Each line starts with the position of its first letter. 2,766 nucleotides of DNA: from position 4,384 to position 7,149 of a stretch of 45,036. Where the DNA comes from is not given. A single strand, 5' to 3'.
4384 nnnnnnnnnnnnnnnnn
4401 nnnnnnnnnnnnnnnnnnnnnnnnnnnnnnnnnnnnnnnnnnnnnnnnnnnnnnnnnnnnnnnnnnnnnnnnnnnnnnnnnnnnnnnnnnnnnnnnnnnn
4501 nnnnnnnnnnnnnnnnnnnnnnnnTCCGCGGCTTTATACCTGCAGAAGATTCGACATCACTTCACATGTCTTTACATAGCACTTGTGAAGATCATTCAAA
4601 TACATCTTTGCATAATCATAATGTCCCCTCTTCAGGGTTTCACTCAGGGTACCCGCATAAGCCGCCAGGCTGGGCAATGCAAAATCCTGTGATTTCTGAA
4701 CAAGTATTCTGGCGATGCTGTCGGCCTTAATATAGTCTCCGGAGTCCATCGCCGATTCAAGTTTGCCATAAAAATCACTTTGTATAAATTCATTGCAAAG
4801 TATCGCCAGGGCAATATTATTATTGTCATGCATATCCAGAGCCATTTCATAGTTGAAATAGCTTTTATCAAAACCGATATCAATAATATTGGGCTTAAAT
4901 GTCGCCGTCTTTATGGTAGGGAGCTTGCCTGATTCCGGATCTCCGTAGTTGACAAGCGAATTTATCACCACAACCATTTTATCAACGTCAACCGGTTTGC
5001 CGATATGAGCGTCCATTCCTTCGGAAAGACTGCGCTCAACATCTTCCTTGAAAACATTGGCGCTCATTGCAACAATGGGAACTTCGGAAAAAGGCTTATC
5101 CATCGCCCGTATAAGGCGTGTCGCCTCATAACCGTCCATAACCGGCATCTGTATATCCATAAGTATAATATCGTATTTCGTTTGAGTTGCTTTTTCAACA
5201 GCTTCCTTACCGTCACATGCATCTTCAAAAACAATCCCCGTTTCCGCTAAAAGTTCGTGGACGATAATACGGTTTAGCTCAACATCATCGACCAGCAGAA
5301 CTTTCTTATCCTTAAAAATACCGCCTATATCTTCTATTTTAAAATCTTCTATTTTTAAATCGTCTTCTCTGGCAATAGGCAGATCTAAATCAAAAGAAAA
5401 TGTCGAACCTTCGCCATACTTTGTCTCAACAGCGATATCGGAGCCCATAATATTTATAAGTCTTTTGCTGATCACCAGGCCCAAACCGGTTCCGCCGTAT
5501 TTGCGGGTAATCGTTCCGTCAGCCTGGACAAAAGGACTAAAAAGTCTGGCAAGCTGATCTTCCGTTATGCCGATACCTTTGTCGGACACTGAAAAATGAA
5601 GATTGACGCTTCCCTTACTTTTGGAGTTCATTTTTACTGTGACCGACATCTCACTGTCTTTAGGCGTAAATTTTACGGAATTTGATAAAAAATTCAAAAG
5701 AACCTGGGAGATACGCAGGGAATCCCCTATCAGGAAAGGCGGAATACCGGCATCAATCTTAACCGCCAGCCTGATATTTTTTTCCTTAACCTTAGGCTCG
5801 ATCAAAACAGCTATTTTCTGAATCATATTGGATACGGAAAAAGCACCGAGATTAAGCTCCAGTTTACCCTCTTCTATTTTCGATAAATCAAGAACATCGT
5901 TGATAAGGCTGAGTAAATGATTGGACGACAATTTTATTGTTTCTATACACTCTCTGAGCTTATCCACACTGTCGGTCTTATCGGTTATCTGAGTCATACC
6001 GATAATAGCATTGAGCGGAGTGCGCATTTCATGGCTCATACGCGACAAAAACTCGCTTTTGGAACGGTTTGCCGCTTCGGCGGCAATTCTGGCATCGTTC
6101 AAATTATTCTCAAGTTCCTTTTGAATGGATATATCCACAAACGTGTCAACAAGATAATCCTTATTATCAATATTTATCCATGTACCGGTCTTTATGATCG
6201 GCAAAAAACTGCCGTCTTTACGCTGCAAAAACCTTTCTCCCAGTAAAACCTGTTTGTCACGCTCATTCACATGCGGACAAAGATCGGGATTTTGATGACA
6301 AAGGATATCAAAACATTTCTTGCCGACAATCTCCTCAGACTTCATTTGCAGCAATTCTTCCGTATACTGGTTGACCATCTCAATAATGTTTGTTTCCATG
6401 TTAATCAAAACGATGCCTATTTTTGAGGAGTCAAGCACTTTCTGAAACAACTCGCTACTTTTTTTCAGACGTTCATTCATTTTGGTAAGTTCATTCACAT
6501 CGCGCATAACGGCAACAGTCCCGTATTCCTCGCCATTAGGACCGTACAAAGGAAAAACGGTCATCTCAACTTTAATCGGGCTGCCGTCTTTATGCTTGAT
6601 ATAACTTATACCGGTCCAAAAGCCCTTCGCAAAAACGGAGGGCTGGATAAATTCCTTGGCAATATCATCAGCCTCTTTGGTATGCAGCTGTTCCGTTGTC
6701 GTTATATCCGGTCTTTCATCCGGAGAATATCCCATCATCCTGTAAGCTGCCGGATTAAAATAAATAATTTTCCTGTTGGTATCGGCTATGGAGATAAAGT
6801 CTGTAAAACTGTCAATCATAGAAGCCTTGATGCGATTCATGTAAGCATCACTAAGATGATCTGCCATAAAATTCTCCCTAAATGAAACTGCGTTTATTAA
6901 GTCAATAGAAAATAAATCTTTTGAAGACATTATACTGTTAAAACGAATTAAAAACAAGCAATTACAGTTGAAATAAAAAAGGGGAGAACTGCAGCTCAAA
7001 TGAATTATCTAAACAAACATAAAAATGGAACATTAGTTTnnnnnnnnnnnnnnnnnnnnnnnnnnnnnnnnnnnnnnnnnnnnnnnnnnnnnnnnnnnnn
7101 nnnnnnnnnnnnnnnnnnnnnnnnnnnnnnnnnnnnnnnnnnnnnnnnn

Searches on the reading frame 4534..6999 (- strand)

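Call 72: search_protein_families(library=pfam, proteins=[window:4534-6999:-], max_evalue=0.00001)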
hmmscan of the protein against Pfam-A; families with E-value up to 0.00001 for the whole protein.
window:4534-6999:- (821 aa): 8 families
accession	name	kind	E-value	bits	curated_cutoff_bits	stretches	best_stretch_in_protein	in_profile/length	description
PF02518.31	HATPase_c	-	1.1e-26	93.9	26.4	1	425-541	1-110/111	Histidine kinase-, DNA gyrase B-, and HSP90-like ATPase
PF00072.30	Response_reg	-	3.9e-24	85.4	30.2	1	567-679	1-110/111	Response regulator receiver domain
PF13426.13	PAS_9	-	6e-22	78.3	27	2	68-170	3-103/103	PAS domain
PF00512.31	HisKA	-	1e-19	70.7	26.9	1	313-378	1-66/66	His Kinase A (phospho-acceptor) domain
PF00989.32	PAS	-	1.5e-16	60.8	22.6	1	60-168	5-113/113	PAS fold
PF13188.13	PAS_8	-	1.7e-11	44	21.8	0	60-107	5-52/65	PAS domain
PF08448.16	PAS_4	-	2.8e-10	40.8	23.1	0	63-171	2-108/110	PAS fold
PF08447.18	PAS_3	-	1.2e-06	29.1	25.6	0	78-164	1-88/89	PAS fold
